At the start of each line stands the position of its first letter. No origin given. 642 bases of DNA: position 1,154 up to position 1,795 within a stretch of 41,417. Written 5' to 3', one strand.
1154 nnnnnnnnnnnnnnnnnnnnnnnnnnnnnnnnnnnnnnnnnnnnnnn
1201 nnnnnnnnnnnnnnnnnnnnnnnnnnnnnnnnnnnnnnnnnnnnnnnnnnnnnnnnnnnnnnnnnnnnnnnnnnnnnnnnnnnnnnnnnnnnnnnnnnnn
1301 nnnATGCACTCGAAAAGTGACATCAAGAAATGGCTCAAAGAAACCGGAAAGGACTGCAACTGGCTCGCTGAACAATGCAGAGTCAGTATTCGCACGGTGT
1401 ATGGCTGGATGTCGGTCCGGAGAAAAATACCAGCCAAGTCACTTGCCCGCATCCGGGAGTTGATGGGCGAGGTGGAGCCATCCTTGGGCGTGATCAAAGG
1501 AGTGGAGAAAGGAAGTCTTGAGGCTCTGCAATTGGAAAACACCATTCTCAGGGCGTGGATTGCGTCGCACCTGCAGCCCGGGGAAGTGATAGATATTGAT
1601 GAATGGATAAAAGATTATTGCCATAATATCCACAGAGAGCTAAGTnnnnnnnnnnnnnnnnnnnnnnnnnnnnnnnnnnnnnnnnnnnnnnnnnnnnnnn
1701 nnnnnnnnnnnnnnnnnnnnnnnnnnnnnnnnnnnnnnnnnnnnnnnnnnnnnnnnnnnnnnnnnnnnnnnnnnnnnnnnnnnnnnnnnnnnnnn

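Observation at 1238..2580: Moron operon: peptidase-less repressor paralog plus two secreted/lipoproteins next to the immunity gene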

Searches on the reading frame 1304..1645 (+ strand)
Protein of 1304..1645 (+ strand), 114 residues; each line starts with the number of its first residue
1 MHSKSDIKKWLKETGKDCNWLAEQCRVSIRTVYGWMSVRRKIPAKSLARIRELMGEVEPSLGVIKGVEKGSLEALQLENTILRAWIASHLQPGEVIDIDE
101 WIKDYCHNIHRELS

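Call 9: search_protein_families(library=pfam, max_evalue=1, proteins=[window:1304-1645:+])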
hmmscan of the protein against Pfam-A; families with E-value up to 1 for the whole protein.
seq(114 aa): 4 families
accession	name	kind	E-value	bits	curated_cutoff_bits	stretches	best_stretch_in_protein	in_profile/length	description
PF15943.11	YdaS_toxin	-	0.0055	16.9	30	1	21-53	14-46/65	Bacterial toxin YdaS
PF13518.12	HTH_28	-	0.05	14.1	25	1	10-37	8-34/52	Helix-turn-helix domain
PF10281.14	Ish1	-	0.17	12.7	26.6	0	3-15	5-17/37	Putative nuclear envelope organisation protein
PF12728.13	HTH_17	-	0.18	12.5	27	0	22-51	8-39/51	Helix-turn-helix domain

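Call 10: search_protein_families(library=phrogs, max_evalue=1, proteins=[window:1304-1645:+])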
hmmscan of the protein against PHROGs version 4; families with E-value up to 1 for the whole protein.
seq(114 aa): 6 families
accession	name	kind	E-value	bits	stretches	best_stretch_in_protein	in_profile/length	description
phrog_1553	-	integration and excision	0.0064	17.1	1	21-44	10-32/65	excisionase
phrog_4779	-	transcription regulation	0.025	16.1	1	1-61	1-66/98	transcriptional regulator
phrog_12690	-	unknown function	0.058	14.2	1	21-54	123-156/174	-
phrog_8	-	transcription regulation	0.11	13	1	6-53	80-127/346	transcriptional regulator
phrog_35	-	transcription regulation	0.15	13.1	1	5-57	76-128/181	transcriptional repressor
phrog_1468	-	transcription regulation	0.19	12.4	1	6-31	11-36/67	transcriptional repressor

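Call 17: search_dna_similar(query=window:1304-1645:+, collection=phages, mode=protein, max_evalue=0.01)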
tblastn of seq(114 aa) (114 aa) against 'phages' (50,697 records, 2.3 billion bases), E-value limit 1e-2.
Records with a match: 2; places in all: 3; records where one place covers at least 80% of the query: 1.
Best place of each record, by identity: 60-80% 1; <60% 1.
By first word of the organism name: Akkermansia 2.
By host as written in the record: Akkermansia muciniphila 2.
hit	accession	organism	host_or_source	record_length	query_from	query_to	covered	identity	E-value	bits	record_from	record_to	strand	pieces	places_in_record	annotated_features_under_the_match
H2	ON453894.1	Akkermansia phage Chambord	Akkermansia muciniphila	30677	1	103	90%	78.6%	5e-48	169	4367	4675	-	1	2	transcriptional repressor | hypothetical protein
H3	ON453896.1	Akkermansia phage Moulinsart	Akkermansia muciniphila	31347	2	54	46%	49.1%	3e-5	47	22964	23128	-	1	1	transcriptional regulator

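Call 18: search_protein_families(library=ncbifam, max_evalue=1, proteins=[window:1304-1645:+])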
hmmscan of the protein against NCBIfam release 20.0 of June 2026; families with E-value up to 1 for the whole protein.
seq(114 aa): 3 families
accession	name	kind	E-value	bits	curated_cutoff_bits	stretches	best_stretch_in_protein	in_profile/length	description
NF046037.1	carphisopro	domain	0.0066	16.6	38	1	21-53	14-45/54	carph-isopro domain-containing protein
NF040522.1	VC1465_fam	subfamily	0.044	13.9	70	1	21-46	15-40/111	VC1465 family Xer recombination activation factor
NF047737.1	antiphage_MADS1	equivalog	0.23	11.7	80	0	21-44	9-31/49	methylation-associated defense system helix-turn-helix domain-containing protein MAD1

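Call 19: search_protein_families(library=padloc, max_evalue=1, proteins=[window:1304-1645:+])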
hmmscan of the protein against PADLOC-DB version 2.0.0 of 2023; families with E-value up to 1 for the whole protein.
seq(114 aa): 0 families

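Call 28: find_related_loci(query=window:1304-1645:+, collection=viral_contigs, flank=4000)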
Query seq(114 aa) (114 aa) in viral_contigs; peptide patterns used: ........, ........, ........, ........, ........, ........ (x = any residue, [..] = any of these).
294 stretches matched a pattern; 10 encode a relative of the query (tblastn E <= 1e-3); 10 distinct loci.
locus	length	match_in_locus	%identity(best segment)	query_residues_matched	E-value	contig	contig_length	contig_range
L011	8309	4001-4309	83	1-103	1e-56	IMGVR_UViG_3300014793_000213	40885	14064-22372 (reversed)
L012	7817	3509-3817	84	1-103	2e-55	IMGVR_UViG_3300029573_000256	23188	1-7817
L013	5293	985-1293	79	1-103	2e-52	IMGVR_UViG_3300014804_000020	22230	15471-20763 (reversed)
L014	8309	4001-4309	79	1-103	2e-52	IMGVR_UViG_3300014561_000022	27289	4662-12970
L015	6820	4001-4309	79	1-103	2e-52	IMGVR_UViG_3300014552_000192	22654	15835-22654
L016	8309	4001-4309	79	1-103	2e-52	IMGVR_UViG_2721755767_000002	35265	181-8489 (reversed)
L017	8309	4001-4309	79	1-103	2e-52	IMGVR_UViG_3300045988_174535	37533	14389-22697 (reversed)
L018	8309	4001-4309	79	1-103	2e-52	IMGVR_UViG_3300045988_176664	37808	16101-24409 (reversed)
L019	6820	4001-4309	79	1-103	2e-52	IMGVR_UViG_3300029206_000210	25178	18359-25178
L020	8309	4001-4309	78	1-103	2e-51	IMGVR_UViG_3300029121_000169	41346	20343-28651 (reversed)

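Call 32: find_homologous_proteins(query=window:1304-1645:+, max_evalue=0.001)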
Query seq(114 aa) (114 aa): 76 proteins with E <= 0.001 among 78 candidates.
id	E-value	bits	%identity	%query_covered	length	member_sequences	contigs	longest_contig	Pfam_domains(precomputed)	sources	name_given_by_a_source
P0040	5.4e-68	245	97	100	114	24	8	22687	-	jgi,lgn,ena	jgi:hypothetical protein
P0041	2.9e-59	217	82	100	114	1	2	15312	-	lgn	-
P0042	1.0e-56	208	80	100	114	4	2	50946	-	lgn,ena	-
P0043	3.2e-56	207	86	95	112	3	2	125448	-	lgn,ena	-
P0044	6.0e-55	203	80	100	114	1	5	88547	-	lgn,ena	-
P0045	8.6e-55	202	84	95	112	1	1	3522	-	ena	-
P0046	8.7e-55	202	89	90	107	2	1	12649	-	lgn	-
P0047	6.0e-54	199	83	95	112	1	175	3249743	-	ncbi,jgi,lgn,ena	jgi:hypothetical protein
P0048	1.6e-53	198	82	95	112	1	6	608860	-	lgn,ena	-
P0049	2.8e-53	197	81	95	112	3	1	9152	-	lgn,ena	-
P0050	2.9e-53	197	82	95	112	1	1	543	-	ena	-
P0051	4.6e-53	196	82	95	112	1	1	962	-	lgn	-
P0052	4.8e-53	196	86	90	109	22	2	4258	-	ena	-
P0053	4.9e-53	196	78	99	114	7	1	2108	-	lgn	-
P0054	6.1e-53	196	85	90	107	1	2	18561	-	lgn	-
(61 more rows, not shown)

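Call 43: search_solved_structures(query=A2, max_evalue=1, show_alignments=2)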
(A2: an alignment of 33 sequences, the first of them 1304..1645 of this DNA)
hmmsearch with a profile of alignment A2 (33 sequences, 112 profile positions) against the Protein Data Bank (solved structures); distinct sequences matched with E-value up to 1: 7.
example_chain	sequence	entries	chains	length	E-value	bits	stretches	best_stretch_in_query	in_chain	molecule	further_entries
3bs3_A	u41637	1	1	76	0.00047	23.6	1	6-55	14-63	Putative DNA-binding protein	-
3d3y_A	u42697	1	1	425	0.12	15.8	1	14-83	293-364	Uncharacterized protein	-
3mq7_A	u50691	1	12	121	0.27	14.7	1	8-88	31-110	Bone marrow stromal antigen 2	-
2xg7_A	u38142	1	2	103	0.29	14.6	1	8-87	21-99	BONE MARROW STROMAL ANTIGEN 2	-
3mqb_A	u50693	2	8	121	0.36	14.3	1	8-88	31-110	Bone marrow stromal antigen 2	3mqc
3nwh_A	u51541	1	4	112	0.38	14.2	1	8-87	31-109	Bone marrow stromal antigen 2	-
8tac_A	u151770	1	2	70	0.53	13.8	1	6-55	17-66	DBP48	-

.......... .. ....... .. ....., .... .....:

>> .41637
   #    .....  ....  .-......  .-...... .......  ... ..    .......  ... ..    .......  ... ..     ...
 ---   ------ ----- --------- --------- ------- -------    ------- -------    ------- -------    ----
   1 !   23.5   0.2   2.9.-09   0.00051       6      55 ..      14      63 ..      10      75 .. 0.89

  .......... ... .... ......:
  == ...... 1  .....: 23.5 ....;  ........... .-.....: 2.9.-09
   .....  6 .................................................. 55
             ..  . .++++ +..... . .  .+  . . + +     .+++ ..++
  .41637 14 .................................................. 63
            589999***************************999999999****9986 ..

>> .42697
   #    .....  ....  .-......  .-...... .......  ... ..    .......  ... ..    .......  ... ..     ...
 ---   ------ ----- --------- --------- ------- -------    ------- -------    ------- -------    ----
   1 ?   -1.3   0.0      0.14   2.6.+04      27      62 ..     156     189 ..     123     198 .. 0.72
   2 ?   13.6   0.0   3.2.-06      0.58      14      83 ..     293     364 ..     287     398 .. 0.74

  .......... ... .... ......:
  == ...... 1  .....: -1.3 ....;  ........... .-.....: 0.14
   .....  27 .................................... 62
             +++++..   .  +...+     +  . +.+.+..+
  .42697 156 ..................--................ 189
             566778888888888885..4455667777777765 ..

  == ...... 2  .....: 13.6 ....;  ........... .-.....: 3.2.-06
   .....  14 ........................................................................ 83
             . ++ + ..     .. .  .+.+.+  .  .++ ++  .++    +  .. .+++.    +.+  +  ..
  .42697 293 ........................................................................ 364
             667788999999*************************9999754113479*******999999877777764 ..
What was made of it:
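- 1304..1648 (+): 114-aa XRE/SinR-like regulator: a four-helix HTH domain (residues 4-53), a linker, and a two-helix C-terminal domain (72-88, 98-113). It is a paralog of the CI repressor's HTH domain only and has no S24 domain. Call 43 (PDB 3bs3, E 5e-4).
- On XRE / Cro-C1 type HTH regulators: Profile hit to 3bs3, E 4.7e-4 (call 43).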

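Call 44: predict_structure(alignment_id=A2)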
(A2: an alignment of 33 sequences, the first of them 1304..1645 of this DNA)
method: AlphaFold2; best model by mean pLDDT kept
length: 114 residues; sequences in the alignment: 33
mean_pLDDT: 81.7   pTM: 0.47
mean pLDDT of the five models: 81.7, 81.4, 80.5, 79.7, 77.9
residues with pLDDT >= 90: 33; 70-90: 63; 50-70: 18; < 50: 0
segments of 3 or more residues with pLDDT < 50: none
pLDDT, mean of each block of 10 residues (from residue 1): 81 94 94 87 89 73 66 82 85 85 73 58
secondary structure, 60 per line:
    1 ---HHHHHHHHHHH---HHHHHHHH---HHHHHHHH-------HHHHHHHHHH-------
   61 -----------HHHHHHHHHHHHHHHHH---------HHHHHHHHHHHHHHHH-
elements in order: H4-14 H18-25 H29-36 H44-53 H72-88 H98-113
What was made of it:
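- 1304..1648 (+): Call 44 (pLDDT 82).
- On XRE / Cro-C1 type HTH regulators: The AF2 model has pLDDT 82, with 87-94 over residues 11-50 (call 44).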

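Call 49: fold_search(model_id=the predicted structure, library=pdb)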
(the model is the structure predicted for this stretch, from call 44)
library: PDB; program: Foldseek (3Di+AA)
matches with E <= 10: 541; with E <= 0.001: 0
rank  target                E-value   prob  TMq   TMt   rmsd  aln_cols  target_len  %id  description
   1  1b0n_A                6.6e-03  1.00  0.41  0.45  13.2       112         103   15  SINR PROTEIN/SINI PROTEIN COMPLEX (released 1999-01-13)
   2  3op9                  1.1e-02  1.00  0.43  0.45  11.9       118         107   20  Crystal structure of transcriptional regulator from Listeria innocua (released 2010-09-15)
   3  3ivp_D                1.1e-02  0.99  0.41  0.40   9.9       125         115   16  The structure of a possible transposon-related DNA-binding protein from Clostridium difficile 630. (released 2009-09-22)
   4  3ivp_C                1.3e-02  0.99  0.41  0.42  13.7       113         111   18  The structure of a possible transposon-related DNA-binding protein from Clostridium difficile 630. (released 2009-09-22)
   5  2eby_B                1.4e-02  1.00  0.42  0.48  15.2       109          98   14  Crystal structure of a hypothetical protein from E. Coli (released 2007-08-14)
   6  3f51_A                2.2e-02  1.00  0.43  0.51  14.1        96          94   18  Crystal Structure of the clp gene regulator ClgR from Corynebacterium glutamicum (released 2008-11-18)
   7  3ivp_A                2.2e-02  0.99  0.41  0.40  10.4       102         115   15  The structure of a possible transposon-related DNA-binding protein from Clostridium difficile 630. (released 2009-09-22)
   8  3f51_C                2.7e-02  1.00  0.43  0.53  13.5        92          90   18  Crystal Structure of the clp gene regulator ClgR from Corynebacterium glutamicum (released 2008-11-18)
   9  8tac_A                3.2e-02  1.00  0.43  0.69   1.3        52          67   33  Designed DNA binding protein (released 2024-08-28)
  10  8ezt_B                3.2e-02  1.00  0.41  0.63   1.7        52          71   15  Crystal structure of HipB(Lp) from Legionella pneumophila (released 2023-09-27)
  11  7t5u                  3.4e-02  1.00  0.43  0.70   2.4        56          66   16  Structure of E. coli MS115-1 CapH N-terminal domain (released 2022-09-14)
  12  3f51_F                3.4e-02  1.00  0.42  0.51  13.6        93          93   18  Crystal Structure of the clp gene regulator ClgR from Corynebacterium glutamicum (released 2008-11-18)
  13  6rnx_A                3.4e-02  0.97  0.43  0.40  14.3       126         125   17  Crystal structure of the essential repressor DdrO from radiation-resistant Deinococcus bacteria (Deinococcus deserti) (released 2019-10-09)
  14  2b5a_C                3.8e-02  1.00  0.40  0.58   1.4        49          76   16  C.BclI, Control Element of the BclI Restriction-Modification System (released 2006-01-03)
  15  3qq6_A                3.8e-02  1.00  0.41  0.64   1.7        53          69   21  The N-terminal DNA binding domain of SinR from Bacillus subtilis (released 2011-06-15)
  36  3bs3                  6.5e-02  1.00  0.40  0.70   1.3        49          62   33  Crystal structure of a putative DNA-binding protein from Bacteroides fragilis (released 2008-01-15)
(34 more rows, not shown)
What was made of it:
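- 1304..1648 (+): Call 49 (Foldseek hits to SinR, C.Esp1396I, Aca2, HipB).
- On XRE / Cro-C1 type HTH regulators: Foldseek rmsd is 1.3-1.7 A over about 50 residues to SinR, HipB, C proteins and 3bs3 (call 49).
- Closest known: SinR, restriction-modification controller. Same: Best structural matches of the 114-aa model (call 49).
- XRE fold plus a two-helix C-terminal domain: calls 43, 44, 49.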

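Call 79: search_protein_families(library=pfam, max_evalue=0.01, proteins=[L014:4797-5477:+, L016:4804-5622:+, L014:5530-5964:+, L015:4856-5500:+, L018:4807-5283:+, L011:4365-5231:-, L016:5647-6594:+])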
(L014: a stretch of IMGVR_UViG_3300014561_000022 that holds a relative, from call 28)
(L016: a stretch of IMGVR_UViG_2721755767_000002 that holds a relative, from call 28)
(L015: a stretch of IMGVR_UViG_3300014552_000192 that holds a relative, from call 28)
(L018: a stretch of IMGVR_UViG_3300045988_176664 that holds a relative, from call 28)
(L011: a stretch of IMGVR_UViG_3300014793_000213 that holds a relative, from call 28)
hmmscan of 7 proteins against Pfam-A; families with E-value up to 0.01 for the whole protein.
L014:4797-5477:+ (226 aa): 7 families
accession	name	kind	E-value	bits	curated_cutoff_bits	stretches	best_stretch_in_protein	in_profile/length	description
PF00023.36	Ank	-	8.2e-30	101.6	21.1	3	133-161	3-31/33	Ankyrin repeat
PF12796.13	Ank_2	-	2.1e-27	95.9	27.3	3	32-128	3-88/90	Ankyrin repeats (3 copies)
PF13606.12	Ank_3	-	6.9e-24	81.4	22.3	2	167-193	4-30/30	Ankyrin repeat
PF13637.12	Ank_4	-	7.7e-23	80.5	22.7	4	170-219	2-49/50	Ankyrin repeats (many copies)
PF13857.12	Ank_5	-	2.5e-22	79.1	27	3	119-160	1-44/56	Ankyrin repeats (many copies)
PF23745.1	ANK_LRRK2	-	1.6e-08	34.9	27.5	0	172-225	38-89/130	LRRK2 ANK repeat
PF24521.3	Ank_KRIT1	-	6.8e-08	32.8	80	0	62-118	85-139/149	KRIT1 ankyrin-repeats domain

L016:4804-5622:+ (272 aa): 2 families
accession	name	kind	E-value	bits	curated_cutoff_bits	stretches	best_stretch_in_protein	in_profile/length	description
PF08238.18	Sel1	-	1.4e-36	124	30.7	3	123-158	1-36/36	Sel1 repeat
PF23310.1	TPR_27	-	3.7e-06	27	27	0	181-244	43-107/110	Plant tetratrico peptide repeats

L014:5530-5964:+ (144 aa): 0 families

L015:4856-5500:+ (214 aa): 1 family
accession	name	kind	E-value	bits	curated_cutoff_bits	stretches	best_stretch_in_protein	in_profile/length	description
PF09458.16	H_lectin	-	2.8e-12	47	24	1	126-206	3-67/67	H-type lectin domain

L018:4807-5283:+ (158 aa): 0 families

L011:4365-5231:- (288 aa): 0 families

L016:5647-6594:+ (315 aa): 0 families
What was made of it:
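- Alternative cargo in the slot: ankyrin lipoprotein (E 8e-30), Sel1 protein (E 1e-36), H-type lectin protein (E 3e-12) (call 79).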
